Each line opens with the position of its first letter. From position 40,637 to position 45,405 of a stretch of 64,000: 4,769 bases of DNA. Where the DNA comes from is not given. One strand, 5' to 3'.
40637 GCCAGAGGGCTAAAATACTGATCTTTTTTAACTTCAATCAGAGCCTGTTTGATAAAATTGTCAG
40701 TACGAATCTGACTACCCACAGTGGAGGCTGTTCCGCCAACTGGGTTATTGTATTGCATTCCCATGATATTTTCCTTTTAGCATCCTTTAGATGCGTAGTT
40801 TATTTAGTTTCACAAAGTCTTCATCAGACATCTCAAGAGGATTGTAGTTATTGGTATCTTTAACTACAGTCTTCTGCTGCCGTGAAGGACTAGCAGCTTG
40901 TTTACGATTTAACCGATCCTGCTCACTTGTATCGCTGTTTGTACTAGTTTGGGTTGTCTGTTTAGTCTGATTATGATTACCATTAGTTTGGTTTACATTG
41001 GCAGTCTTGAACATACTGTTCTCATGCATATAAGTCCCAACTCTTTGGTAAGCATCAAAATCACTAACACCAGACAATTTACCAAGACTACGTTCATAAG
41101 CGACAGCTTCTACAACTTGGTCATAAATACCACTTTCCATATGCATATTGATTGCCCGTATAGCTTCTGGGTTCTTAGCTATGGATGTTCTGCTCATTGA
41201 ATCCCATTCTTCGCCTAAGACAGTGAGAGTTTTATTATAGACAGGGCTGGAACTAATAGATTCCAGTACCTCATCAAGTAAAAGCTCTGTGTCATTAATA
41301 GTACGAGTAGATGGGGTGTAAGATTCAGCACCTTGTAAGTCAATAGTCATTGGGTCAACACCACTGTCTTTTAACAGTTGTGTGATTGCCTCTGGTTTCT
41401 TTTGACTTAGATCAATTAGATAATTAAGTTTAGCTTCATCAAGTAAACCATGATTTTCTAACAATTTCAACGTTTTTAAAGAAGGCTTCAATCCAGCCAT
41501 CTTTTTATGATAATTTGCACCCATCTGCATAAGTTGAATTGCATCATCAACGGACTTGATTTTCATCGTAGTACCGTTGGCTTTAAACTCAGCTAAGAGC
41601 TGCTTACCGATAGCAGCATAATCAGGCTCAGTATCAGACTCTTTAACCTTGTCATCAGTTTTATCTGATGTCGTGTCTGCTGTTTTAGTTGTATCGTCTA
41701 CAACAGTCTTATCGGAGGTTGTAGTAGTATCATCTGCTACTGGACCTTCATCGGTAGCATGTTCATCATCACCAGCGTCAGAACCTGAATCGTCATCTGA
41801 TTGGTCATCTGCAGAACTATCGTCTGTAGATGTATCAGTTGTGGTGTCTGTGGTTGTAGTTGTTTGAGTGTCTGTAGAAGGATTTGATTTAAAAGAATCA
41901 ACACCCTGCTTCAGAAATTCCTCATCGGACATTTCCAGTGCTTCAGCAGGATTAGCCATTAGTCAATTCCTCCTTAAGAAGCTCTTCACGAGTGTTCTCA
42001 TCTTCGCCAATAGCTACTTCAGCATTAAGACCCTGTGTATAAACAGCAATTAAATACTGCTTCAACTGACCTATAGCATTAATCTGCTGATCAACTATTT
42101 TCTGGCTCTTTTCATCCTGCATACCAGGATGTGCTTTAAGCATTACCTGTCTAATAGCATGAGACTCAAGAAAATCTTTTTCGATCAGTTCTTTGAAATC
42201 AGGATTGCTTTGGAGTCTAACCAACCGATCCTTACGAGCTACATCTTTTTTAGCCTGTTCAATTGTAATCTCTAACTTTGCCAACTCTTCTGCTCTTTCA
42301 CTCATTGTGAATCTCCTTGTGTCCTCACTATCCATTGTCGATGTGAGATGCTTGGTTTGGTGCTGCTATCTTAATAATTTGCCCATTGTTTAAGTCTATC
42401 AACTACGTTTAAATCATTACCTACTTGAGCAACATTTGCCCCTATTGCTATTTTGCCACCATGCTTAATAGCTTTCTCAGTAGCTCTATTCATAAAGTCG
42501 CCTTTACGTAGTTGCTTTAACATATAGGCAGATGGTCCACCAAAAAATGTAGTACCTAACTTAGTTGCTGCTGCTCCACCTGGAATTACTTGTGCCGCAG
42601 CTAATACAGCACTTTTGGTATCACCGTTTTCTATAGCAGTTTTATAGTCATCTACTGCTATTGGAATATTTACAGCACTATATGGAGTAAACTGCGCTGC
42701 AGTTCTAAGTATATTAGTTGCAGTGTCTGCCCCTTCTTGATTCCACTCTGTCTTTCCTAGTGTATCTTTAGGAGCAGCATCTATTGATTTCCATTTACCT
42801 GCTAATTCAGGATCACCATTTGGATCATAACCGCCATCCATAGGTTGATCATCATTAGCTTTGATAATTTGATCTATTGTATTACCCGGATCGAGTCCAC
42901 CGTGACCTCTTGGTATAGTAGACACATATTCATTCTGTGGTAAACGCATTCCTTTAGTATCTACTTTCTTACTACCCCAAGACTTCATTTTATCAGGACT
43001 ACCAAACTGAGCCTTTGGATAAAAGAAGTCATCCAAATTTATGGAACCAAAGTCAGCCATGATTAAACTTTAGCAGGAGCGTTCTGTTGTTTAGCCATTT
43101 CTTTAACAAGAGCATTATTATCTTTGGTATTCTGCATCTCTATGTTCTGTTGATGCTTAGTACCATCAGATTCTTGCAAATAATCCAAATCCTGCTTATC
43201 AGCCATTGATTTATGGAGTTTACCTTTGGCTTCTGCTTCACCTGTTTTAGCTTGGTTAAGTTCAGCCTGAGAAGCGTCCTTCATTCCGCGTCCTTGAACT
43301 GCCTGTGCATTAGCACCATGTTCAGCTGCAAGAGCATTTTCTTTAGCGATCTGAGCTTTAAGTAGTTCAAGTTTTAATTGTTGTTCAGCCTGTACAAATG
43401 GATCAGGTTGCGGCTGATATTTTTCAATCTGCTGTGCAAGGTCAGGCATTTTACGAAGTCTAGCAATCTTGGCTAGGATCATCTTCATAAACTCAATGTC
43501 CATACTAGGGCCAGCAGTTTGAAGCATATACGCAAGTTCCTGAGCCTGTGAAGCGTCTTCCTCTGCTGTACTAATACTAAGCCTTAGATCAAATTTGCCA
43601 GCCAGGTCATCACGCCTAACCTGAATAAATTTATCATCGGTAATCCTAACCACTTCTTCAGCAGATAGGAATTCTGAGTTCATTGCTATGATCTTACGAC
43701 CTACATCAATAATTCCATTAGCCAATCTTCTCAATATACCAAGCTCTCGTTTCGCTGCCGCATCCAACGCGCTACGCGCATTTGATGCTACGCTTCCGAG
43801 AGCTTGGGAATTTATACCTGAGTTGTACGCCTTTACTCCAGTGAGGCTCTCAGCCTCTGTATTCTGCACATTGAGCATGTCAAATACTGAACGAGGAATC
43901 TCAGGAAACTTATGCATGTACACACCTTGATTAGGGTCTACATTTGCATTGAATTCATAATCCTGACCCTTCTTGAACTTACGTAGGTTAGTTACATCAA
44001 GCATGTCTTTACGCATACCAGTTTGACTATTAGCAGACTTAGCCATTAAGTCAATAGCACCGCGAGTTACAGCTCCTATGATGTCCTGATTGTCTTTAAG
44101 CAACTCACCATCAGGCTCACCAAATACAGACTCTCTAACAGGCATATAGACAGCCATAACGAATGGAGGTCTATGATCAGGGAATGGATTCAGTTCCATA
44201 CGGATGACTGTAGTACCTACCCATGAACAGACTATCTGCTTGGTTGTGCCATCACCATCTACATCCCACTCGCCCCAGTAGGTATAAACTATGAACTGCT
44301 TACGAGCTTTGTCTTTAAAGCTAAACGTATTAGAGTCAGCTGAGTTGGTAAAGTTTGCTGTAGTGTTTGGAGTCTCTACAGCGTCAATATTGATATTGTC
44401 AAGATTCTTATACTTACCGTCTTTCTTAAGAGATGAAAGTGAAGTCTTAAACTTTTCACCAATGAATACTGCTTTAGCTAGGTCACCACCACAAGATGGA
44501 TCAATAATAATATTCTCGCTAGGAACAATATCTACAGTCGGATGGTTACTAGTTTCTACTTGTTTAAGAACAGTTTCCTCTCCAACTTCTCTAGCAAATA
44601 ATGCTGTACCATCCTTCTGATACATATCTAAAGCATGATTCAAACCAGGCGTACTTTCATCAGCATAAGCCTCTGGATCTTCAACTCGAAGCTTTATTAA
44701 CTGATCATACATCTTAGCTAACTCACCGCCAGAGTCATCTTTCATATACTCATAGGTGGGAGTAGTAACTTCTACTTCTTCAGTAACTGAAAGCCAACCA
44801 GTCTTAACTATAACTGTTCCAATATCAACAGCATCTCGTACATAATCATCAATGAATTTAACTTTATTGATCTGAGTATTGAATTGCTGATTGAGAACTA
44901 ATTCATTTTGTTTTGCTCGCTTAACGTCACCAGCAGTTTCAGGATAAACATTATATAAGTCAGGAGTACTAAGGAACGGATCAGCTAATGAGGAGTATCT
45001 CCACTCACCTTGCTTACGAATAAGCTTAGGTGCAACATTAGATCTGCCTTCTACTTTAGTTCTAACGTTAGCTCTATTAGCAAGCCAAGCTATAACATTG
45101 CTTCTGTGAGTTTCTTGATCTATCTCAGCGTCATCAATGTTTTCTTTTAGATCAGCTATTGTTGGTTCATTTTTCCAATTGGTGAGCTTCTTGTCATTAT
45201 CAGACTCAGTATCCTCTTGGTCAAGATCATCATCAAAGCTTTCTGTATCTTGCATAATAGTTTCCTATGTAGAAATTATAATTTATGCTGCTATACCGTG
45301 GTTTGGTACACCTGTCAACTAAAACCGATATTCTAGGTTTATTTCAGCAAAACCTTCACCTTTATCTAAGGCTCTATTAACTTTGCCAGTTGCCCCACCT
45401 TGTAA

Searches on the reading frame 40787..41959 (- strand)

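Call 102: search_protein_families(library=phrogs, proteins=[window:40787-41959:-], max_evalue=0.001)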
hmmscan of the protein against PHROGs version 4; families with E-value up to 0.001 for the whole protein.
window:40787-41959:- (390 aa): 1 family
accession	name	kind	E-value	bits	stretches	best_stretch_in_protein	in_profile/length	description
phrog_2120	-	tail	1.9e-106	357.5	1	5-387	7-400/403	tail length tape measure protein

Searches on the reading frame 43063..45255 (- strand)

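Call 102: search_protein_families(library=phrogs, proteins=[window:43063-45255:-], max_evalue=0.001)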
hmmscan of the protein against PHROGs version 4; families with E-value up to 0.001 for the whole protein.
window:43063-45255:- (730 aa): 2 families
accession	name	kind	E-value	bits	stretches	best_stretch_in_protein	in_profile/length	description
phrog_1216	-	head and packaging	1.4e-222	742.1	1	20-724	4-671/714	portal protein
phrog_156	-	head and packaging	4.2e-22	79.3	1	342-723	273-668/681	portal protein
